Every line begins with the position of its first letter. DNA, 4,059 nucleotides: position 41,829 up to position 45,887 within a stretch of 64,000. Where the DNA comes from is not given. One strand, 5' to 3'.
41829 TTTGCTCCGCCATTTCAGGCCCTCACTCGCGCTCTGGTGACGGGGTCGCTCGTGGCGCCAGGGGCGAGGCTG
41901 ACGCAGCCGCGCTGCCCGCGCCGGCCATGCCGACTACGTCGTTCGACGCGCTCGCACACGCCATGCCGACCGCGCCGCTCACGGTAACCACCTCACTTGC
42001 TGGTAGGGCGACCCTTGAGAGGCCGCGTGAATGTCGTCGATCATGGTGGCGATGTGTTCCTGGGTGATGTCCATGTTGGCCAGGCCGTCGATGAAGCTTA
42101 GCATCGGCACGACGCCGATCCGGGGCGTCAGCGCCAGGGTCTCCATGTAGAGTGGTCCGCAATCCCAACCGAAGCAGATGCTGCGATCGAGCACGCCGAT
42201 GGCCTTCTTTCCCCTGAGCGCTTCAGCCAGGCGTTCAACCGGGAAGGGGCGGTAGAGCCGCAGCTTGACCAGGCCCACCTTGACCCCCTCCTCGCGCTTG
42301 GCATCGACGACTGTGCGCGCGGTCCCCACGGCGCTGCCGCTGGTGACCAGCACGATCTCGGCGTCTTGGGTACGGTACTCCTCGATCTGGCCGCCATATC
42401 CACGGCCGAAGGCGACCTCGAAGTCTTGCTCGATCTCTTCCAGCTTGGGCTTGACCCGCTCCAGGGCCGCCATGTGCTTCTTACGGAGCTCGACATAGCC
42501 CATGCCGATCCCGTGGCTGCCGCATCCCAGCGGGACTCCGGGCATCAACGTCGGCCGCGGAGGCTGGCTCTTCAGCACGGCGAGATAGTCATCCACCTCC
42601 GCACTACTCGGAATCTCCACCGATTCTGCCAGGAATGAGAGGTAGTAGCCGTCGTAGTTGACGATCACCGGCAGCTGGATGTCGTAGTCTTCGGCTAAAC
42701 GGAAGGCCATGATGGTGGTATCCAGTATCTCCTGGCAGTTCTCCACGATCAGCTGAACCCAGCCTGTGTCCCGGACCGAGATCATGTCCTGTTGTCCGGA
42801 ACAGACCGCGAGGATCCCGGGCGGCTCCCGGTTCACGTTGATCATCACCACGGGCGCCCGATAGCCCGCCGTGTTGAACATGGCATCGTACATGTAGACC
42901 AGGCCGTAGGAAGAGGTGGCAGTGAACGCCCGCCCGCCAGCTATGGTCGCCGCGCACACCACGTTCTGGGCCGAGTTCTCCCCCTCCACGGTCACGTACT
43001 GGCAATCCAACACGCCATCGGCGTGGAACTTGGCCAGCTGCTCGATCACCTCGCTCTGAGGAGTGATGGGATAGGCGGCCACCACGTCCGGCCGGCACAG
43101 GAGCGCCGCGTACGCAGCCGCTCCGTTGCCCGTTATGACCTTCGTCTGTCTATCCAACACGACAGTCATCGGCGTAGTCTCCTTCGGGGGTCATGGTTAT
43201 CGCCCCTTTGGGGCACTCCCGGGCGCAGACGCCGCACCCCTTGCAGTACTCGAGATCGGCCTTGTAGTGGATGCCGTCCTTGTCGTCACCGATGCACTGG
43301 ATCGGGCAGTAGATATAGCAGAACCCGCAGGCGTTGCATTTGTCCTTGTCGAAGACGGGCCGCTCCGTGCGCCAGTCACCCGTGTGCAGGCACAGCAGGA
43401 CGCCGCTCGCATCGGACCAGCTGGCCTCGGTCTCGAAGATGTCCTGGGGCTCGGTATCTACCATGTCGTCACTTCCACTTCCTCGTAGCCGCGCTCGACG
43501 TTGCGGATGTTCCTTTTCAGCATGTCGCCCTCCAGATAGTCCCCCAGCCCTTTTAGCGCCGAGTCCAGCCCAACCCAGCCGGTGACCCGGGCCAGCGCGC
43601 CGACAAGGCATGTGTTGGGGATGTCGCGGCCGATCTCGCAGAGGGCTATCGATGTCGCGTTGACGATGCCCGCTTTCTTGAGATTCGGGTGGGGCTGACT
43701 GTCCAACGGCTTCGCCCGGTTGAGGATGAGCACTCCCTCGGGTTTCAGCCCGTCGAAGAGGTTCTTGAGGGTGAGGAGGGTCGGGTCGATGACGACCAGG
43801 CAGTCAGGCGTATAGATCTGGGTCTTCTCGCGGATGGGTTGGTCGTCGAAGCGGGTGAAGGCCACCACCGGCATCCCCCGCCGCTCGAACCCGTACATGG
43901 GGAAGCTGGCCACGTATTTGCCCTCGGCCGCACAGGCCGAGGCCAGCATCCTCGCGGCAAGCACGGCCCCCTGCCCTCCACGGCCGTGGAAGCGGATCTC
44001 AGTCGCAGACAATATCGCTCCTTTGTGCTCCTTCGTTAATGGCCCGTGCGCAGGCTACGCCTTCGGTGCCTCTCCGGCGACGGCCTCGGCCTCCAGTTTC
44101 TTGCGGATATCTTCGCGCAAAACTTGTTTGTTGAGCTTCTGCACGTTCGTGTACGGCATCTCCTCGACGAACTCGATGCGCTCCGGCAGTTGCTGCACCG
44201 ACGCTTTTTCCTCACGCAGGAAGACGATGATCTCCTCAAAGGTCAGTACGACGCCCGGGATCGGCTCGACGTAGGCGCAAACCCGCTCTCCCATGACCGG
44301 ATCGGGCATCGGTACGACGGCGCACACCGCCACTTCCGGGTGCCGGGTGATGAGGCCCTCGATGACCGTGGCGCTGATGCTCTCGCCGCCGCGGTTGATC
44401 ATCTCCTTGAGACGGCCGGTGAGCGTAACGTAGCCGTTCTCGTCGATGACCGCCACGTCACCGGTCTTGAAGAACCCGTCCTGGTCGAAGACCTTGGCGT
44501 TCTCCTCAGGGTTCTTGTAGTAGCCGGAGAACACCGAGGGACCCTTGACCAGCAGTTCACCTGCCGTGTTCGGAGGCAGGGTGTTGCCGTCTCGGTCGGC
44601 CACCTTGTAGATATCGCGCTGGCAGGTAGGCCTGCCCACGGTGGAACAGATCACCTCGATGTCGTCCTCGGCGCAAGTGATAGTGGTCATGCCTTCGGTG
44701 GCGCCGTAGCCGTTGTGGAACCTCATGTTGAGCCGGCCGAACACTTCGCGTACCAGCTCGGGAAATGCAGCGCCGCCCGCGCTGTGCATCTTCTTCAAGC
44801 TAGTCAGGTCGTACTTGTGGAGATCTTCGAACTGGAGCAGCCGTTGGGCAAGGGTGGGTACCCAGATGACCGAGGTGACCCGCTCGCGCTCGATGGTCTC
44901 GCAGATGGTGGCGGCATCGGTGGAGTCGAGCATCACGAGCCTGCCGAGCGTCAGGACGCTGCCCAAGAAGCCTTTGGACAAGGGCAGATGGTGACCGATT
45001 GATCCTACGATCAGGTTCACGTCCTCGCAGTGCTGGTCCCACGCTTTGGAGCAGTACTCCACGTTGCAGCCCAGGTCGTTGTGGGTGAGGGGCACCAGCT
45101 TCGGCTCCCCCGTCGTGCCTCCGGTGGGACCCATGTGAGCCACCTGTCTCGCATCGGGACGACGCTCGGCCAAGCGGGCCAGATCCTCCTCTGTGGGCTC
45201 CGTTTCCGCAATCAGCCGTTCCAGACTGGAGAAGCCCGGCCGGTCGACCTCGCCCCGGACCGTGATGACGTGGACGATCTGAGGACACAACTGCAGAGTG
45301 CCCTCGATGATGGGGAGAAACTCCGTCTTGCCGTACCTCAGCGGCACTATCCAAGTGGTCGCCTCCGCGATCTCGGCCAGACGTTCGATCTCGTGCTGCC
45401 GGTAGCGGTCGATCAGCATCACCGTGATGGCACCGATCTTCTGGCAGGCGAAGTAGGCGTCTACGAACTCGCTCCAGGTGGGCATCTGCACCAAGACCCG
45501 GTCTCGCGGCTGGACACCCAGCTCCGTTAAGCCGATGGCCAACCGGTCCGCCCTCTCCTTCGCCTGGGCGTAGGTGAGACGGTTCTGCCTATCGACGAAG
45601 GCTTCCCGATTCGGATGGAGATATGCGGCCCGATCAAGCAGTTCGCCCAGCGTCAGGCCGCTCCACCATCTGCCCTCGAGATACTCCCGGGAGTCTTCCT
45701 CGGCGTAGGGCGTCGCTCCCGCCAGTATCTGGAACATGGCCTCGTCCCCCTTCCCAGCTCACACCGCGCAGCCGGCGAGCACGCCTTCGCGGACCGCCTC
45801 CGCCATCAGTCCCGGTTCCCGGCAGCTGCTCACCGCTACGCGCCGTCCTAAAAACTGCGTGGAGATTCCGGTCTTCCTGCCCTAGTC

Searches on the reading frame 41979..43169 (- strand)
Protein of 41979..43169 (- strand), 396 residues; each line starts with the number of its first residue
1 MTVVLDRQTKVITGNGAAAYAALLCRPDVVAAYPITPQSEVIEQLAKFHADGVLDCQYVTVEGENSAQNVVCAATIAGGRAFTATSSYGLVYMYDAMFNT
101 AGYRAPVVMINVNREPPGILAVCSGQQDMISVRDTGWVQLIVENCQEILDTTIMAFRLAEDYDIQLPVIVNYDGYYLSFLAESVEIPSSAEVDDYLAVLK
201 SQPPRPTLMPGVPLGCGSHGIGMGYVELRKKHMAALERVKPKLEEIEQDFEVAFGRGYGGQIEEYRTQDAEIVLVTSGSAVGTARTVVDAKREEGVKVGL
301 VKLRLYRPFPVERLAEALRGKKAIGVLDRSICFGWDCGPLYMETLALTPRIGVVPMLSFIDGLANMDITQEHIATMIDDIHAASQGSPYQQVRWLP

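Call 7: search_protein_families(library=pfam, proteins=[window:41979-43169:-], max_evalue=0.01)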
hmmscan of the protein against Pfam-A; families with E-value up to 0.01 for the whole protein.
window:41979-43169:- (396 aa): 3 families
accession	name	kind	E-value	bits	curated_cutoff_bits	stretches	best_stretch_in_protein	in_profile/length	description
PF01855.24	POR_N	-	2.9e-53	181.4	27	1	21-246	2-229/231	Pyruvate flavodoxin/ferredoxin oxidoreductase, thiamine diP-bdg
PF17147.9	PFOR_II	-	2.5e-25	89.2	27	1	270-373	1-102/102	Pyruvate:ferredoxin oxidoreductase core domain II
PF02780.25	Transketolase_C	-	0.00031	21.1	25.9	1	267-323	7-63/124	Transketolase, C-terminal domain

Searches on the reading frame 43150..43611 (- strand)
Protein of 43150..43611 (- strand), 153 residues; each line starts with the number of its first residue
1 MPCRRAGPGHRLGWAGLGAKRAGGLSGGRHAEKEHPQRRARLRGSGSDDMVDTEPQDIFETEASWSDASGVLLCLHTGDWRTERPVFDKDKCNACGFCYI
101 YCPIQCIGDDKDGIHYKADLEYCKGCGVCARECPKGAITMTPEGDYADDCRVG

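Call 72: search_protein_families(library=pfam, proteins=[window:43150-43611:-], max_evalue=0.1)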
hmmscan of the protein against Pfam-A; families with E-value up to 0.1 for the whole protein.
window:43150-43611:- (153 aa): 13 families
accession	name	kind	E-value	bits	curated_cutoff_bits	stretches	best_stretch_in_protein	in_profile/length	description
PF00037.32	Fer4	-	4.1e-12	45.8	21.1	2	119-139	4-24/24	4Fe-4S binding domain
PF12837.12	Fer4_6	-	1.3e-09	38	25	2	85-107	2-24/24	4Fe-4S binding domain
PF14697.11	Fer4_21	-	4.1e-09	36.9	35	1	88-140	4-59/59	4Fe-4S dicluster domain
PF12838.12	Fer4_7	-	7.9e-09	36.3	27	2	91-137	1-52/52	4Fe-4S dicluster domain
PF12797.12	Fer4_2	-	1.1e-08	34.9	24.5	2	84-103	2-21/22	4Fe-4S binding domain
PF13237.11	Fer4_10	-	1.8e-07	31.4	25.5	2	85-134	2-53/53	4Fe-4S dicluster domain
PF13187.11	Fer4_9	-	2.4e-05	24.7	27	1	91-138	1-52/52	4Fe-4S dicluster domain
PF13484.11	Fer4_16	-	0.00026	22.1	30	1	123-143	2-21/66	4Fe-4S double cluster binding domain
PF12800.12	Fer4_4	-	0.00037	21.1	24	1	121-136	2-17/17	4Fe-4S binding domain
PF25160.1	LdpA_Fe-S-bd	-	0.019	15.1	27.6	1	121-141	26-46/49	LdpA Fe-S cluster-binding domain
PF13534.11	Fer4_17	-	0.024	15.6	22.2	0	90-103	44-57/61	4Fe-4S dicluster domain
PF13183.11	Fer4_8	-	0.027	15.4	27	0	90-136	3-67/68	4Fe-4S dicluster domain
PF13459.11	Fer4_15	-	0.097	13.8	22.4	0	119-135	4-20/66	4Fe-4S single cluster domain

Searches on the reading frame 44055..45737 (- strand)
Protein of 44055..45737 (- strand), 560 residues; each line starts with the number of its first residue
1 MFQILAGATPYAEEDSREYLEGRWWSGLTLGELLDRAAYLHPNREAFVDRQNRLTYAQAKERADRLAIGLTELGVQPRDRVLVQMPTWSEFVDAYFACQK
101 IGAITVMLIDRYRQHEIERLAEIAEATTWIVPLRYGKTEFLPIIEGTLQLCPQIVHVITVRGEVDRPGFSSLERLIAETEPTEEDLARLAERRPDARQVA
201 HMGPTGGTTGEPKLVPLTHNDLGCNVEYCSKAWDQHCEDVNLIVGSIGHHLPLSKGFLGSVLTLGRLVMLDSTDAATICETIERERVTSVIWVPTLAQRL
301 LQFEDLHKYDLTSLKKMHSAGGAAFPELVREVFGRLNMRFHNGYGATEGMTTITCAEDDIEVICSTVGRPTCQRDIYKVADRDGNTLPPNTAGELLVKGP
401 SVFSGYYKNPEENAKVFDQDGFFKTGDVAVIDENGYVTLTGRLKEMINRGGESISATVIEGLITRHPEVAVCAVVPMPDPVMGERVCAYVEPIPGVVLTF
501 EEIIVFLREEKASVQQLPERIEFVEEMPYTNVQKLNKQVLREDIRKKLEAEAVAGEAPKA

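Call 7: search_protein_families(library=pfam, proteins=[window:44055-45737:-], max_evalue=0.01)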
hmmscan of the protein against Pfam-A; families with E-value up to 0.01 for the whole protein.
window:44055-45737:- (560 aa): 2 families
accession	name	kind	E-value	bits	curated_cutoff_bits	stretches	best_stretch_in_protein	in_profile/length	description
PF00501.34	AMP-binding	-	1.1e-72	245.4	29.9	1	35-407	2-384/384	AMP-binding enzyme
PF13193.12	AMP-binding_C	-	5.7e-12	46.8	24.5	1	459-533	2-75/76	AMP-binding enzyme C-terminal domain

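Call 62: search_protein_families(library=ncbifam, proteins=[window:44055-45737:-], max_evalue=0.01)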
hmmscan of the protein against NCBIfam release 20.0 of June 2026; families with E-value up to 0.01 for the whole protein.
window:44055-45737:- (560 aa): 106 families (the best 25 are shown)
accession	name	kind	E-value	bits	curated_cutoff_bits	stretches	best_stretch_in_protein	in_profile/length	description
TIGR02275.1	DHB_AMP_lig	equivalog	3.4e-104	349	723.55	1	9-541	4-526/526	(2,3-dihydroxybenzoyl)adenylate synthase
NF004837.0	PRK06187.1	subfamily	5.3e-101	338.5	476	1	28-548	8-526/531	long-chain-fatty-acid--CoA ligase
NF004758.0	PRK06087.1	equivalog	1.4e-96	324.1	736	1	13-552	9-543/548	medium-chain fatty-acid--CoA ligase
NF008192.1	PRK10946.1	equivalog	1.6e-94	317.1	783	1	9-547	5-532/534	(2,3-dihydroxybenzoyl)adenylate synthase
NF009233.0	PRK12583.1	subfamily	5.9e-86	289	832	1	29-550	19-556/558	fatty acid CoA ligase family protein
TIGR03208.1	cyc_hxne_CoA_lg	equivalog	4.6e-80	269.9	792.3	1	50-542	50-538/538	cyclohexanecarboxylate-CoA ligase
NF005801.1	PRK07656.1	equivalog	1.8e-73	247.9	657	1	29-541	2-500/500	FadD3 family acyl-CoA ligase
NF006182.0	PRK08316.1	subfamily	2.9e-73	247.2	663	1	29-547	12-520/523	fatty acyl-CoA synthetase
NF006181.0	PRK08314.1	subfamily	6.7e-68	229.3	705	1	31-549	27-559/563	long-chain-fatty-acid--CoA ligase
NF004114.0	PRK05605.1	equivalog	7.9e-67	225.9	766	2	167-548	193-573/575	long-chain-fatty-acid--CoA ligase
NF005714.0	PRK07529.1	subfamily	4.2e-65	220.3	632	1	47-548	57-580/640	acyl-CoA synthetase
NF005702.0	PRK07514.1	subfamily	4.9e-65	219.8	558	1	49-546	25-502/506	malonyl-CoA synthase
NF005307.0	PRK06839.1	equivalog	1.1e-63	215.6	748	1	34-545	8-494/496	o-succinylbenzoate--CoA ligase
NF004511.1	PRK05852.1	equivalog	7.4e-63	212.9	650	1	30-542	1-502/505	FadD7 family fatty acid--CoA ligase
NF005676.0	PRK07470.1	equivalog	9e-63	212.7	774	1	29-549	21-534/544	acyl-CoA synthetase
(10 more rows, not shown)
